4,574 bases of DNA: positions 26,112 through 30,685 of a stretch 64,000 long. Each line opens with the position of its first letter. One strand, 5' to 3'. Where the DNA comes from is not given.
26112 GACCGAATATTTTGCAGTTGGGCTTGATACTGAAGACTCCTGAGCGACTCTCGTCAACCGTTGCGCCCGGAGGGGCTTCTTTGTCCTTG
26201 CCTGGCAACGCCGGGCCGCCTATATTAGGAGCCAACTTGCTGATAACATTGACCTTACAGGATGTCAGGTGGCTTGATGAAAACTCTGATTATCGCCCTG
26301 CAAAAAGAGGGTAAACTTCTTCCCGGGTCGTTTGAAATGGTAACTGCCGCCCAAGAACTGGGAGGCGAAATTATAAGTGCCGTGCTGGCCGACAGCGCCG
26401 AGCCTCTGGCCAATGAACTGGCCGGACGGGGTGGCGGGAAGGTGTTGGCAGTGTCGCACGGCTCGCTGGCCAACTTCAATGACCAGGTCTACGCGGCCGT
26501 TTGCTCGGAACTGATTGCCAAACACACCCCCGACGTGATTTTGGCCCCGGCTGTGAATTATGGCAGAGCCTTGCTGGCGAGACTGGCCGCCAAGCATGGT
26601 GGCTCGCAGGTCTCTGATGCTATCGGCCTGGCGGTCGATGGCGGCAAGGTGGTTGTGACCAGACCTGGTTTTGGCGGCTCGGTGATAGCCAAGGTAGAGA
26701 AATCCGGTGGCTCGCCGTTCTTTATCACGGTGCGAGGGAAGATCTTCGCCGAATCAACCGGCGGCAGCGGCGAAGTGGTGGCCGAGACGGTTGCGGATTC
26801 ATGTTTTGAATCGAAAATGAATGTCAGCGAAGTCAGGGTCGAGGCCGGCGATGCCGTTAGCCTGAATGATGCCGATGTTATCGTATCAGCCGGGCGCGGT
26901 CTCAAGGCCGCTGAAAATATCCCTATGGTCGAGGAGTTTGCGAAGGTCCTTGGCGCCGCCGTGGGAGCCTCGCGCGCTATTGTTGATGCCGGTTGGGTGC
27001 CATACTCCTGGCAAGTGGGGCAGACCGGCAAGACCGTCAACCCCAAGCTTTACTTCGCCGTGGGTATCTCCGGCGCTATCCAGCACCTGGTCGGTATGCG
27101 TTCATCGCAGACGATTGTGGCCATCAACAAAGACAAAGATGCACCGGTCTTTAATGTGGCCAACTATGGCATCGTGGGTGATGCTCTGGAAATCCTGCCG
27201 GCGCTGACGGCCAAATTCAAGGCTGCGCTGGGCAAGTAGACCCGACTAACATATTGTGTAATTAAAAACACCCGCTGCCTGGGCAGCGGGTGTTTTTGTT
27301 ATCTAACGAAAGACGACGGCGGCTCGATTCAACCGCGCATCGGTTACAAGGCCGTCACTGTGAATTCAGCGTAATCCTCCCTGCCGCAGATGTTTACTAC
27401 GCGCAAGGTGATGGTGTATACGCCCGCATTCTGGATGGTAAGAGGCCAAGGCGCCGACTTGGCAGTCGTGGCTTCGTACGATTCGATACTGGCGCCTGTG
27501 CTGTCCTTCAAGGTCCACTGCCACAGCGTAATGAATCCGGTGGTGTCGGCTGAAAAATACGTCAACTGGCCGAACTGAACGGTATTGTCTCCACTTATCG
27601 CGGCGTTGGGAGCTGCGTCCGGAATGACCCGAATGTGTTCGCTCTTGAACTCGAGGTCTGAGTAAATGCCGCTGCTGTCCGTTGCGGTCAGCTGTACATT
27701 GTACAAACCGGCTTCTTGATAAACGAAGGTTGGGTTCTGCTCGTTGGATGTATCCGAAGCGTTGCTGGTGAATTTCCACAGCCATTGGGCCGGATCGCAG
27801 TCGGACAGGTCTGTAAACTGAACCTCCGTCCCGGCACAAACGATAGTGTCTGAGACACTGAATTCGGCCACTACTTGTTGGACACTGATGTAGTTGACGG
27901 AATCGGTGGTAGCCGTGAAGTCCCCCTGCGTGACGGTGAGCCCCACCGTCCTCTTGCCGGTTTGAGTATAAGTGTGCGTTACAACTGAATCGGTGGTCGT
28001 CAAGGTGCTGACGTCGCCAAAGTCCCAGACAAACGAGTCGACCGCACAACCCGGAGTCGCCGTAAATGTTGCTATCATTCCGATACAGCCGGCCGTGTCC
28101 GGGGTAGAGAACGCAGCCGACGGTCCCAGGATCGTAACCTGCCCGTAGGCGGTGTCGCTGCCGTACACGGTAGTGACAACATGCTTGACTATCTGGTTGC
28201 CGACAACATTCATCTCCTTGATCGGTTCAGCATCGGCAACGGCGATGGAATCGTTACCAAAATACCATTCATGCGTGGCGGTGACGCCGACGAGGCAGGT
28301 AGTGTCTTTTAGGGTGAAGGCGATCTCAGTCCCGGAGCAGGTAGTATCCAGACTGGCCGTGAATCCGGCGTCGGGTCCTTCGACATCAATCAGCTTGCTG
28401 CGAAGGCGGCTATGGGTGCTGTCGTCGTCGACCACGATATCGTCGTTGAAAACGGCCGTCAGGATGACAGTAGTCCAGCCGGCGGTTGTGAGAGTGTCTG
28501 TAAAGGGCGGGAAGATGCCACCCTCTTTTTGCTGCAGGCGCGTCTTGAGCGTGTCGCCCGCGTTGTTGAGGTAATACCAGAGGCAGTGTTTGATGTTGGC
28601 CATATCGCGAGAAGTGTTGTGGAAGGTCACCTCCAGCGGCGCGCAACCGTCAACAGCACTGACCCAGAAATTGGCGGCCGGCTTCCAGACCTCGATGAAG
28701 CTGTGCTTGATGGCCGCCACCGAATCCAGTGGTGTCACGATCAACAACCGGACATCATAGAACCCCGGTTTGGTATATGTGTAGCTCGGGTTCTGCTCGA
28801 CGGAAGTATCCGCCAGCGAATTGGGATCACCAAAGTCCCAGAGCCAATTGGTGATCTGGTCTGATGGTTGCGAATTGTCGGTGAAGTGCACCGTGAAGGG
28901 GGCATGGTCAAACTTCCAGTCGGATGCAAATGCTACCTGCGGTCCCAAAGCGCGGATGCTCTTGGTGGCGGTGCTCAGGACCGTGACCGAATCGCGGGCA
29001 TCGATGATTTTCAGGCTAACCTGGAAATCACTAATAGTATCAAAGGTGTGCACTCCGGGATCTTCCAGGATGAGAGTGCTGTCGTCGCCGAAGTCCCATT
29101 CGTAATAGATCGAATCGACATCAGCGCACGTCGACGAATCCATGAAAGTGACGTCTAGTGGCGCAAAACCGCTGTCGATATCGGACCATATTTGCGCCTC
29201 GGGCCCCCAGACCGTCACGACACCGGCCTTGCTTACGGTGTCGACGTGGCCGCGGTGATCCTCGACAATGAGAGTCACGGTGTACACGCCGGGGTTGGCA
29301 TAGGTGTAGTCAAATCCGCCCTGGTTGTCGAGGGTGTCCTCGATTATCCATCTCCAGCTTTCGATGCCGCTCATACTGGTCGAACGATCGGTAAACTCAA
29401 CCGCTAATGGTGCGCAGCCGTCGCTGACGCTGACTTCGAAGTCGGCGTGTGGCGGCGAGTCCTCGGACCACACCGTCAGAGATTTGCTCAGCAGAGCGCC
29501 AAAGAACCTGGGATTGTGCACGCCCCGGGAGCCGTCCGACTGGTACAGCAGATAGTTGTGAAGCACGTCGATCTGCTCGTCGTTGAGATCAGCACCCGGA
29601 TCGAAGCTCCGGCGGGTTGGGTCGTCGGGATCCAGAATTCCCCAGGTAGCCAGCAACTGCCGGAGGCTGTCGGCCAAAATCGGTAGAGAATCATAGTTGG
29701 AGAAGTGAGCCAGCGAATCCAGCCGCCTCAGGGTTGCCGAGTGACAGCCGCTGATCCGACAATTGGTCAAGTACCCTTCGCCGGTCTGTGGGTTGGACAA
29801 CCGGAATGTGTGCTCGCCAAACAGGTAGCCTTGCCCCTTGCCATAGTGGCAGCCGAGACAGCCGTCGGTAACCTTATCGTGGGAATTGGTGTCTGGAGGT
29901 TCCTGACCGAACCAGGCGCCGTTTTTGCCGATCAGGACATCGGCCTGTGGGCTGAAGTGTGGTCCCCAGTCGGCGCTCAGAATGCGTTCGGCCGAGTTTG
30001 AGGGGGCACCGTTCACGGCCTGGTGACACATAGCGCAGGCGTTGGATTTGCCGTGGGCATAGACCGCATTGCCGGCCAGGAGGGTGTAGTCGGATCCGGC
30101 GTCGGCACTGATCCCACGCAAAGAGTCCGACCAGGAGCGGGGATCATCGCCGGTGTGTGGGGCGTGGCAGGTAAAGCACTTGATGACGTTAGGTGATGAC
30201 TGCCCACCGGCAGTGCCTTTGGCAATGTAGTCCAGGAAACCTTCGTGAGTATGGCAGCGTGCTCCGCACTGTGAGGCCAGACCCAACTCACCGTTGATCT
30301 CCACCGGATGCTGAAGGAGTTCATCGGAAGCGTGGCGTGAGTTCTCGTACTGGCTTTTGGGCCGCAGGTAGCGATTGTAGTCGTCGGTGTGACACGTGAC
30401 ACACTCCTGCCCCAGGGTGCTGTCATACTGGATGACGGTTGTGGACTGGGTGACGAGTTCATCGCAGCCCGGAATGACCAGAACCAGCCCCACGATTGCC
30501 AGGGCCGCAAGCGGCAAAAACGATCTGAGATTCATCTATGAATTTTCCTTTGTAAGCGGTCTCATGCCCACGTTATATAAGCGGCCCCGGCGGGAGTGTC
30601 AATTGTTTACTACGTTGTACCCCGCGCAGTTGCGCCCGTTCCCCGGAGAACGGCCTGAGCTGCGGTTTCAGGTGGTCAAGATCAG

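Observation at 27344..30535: Cell-surface lipoprotein combining a multiheme cytochrome c module with at least five PKD domains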

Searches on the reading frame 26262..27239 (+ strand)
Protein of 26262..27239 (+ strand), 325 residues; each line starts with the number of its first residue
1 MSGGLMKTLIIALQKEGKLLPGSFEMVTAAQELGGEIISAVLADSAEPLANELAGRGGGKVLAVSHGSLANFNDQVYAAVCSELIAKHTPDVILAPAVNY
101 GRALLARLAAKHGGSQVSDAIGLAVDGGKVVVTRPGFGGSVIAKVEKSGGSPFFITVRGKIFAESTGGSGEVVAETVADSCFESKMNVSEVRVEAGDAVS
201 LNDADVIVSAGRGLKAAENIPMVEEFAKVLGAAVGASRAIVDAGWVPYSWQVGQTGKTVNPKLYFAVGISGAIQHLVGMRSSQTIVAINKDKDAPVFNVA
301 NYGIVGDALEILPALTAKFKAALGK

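Call 16: search_protein_families(library=pfam, proteins=[window:26262-27239:+], max_evalue=0.001)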
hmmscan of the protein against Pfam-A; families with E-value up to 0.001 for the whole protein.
window:26262-27239:+ (325 aa): 2 families
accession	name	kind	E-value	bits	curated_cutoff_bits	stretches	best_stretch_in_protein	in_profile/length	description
PF00766.25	ETF_alpha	-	4.3e-37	126.4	27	1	201-280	2-81/81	Electron transfer flavoprotein FAD-binding domain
PF01012.27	ETF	-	5.6e-34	118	26.7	1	8-179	1-180/181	Electron transfer flavoprotein domain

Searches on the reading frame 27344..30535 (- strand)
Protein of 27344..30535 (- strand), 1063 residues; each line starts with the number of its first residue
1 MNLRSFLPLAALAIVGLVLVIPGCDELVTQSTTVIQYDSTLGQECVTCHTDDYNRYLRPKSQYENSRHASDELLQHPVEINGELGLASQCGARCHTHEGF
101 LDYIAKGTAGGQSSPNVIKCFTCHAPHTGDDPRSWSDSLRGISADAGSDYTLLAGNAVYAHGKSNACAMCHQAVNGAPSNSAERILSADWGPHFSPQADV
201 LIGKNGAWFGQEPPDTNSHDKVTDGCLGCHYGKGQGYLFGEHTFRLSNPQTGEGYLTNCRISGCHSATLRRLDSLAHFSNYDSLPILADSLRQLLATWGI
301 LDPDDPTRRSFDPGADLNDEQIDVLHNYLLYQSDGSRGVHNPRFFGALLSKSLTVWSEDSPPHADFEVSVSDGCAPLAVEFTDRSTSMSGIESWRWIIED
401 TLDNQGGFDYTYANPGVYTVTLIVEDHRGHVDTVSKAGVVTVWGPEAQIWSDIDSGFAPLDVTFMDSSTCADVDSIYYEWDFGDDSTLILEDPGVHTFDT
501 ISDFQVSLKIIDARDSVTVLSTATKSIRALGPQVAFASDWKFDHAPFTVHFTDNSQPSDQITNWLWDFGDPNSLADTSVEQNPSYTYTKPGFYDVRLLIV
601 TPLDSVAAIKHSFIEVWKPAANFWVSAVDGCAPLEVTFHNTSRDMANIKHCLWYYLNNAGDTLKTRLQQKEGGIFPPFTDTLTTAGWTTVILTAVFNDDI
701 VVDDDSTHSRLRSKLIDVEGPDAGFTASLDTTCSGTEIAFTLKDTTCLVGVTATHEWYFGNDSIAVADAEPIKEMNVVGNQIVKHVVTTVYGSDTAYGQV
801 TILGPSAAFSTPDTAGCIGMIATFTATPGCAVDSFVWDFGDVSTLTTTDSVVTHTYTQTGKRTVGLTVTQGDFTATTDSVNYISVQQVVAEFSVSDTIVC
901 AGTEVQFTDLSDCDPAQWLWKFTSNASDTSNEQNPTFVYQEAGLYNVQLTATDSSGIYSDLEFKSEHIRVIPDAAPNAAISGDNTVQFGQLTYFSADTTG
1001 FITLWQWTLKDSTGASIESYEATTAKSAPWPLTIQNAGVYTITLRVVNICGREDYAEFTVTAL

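Call 3: search_protein_families(library=pfam, proteins=[window:27344-30535:-], max_evalue=1)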
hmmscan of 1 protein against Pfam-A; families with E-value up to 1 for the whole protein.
window:27344-30535:- (1063 aa): 10 families
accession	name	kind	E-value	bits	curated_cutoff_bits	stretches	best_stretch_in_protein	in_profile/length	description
PF18911.6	PKD_4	-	5.5e-53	177.4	27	6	549-599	20-68/85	PKD domain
PF00801.26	PKD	-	2.4e-36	124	23.5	6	891-956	3-70/80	PKD domain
PF22113.1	Mtrc-MtrF_II-IV_dom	-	0.00053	20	30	1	38-173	25-165/176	Outer membrane cytochrome MtrC/MtrF-like, domains II/IV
PF14522.11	Cytochrome_C7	-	0.0022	18.2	24.8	1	41-124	12-66/67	Cytochrome c7 and related cytochrome c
PF18981.6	InlK_D3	-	0.0043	17.6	25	0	903-959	7-66/75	Internalin K domain (D3/D4)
PF16820.11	PKD_3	-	0.0061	16.8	26.3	1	899-951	15-66/68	PKD-like domain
PF09699.15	Paired_CXXCH_1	-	0.0081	16.3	20.6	1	119-132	8-21/41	Doubled CXXCH motif (Paired_CXXCH_1)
PF25275.1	Golvesin_C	-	0.12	12.9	31.6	1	1007-1061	17-76/132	Golvesin C-terminal domain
PF16403.11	Bact_surface_Ig-like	-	0.25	11.8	27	0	412-435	43-66/71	Bacterial surface protein, Ig-like domain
PF16694.10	Cytochrome_P460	-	0.82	10.5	27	0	99-131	89-121/125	Cytochrome P460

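Call 4: search_protein_families(library=ncbifam, proteins=[window:27344-30535:-], max_evalue=1)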
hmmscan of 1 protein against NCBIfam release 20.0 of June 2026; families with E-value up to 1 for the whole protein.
window:27344-30535:- (1063 aa): 6 families
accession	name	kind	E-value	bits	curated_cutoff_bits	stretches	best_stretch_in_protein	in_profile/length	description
TIGR00864.1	PCC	subfamily_domain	1.6e-14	51.3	1861.4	2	409-617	1022-1222/2700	polycystin cation channel protein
NF058578.1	CPR_pilus_PamR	equivalog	0.00016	20.6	300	1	929-958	200-229/297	pilus system RbmA-like protein PamR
NF033196.2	c_type_nonphoto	exception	0.044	13.9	70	1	35-125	20-92/98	c-type cytochrome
NF033932.1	LapB_rpt_80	domain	0.069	13.4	45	0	943-989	1-43/83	LapB repeat-containing protein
NF045773.1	cytochro_C550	exception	0.24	11.4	125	0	30-73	45-88/118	cytochrome c550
TIGR03508.1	decahem_SO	subfamily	0.64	9.4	192.2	0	43-173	71-198/258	DmsE family decaheme c-type cytochrome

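Call 82: find_encoding_contigs(protein=window:27344-30535:-, flank=1000, max_places=3)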
Protein window:27344-30535:- (1063 aa): no gene with exactly this product is on record in the collection.
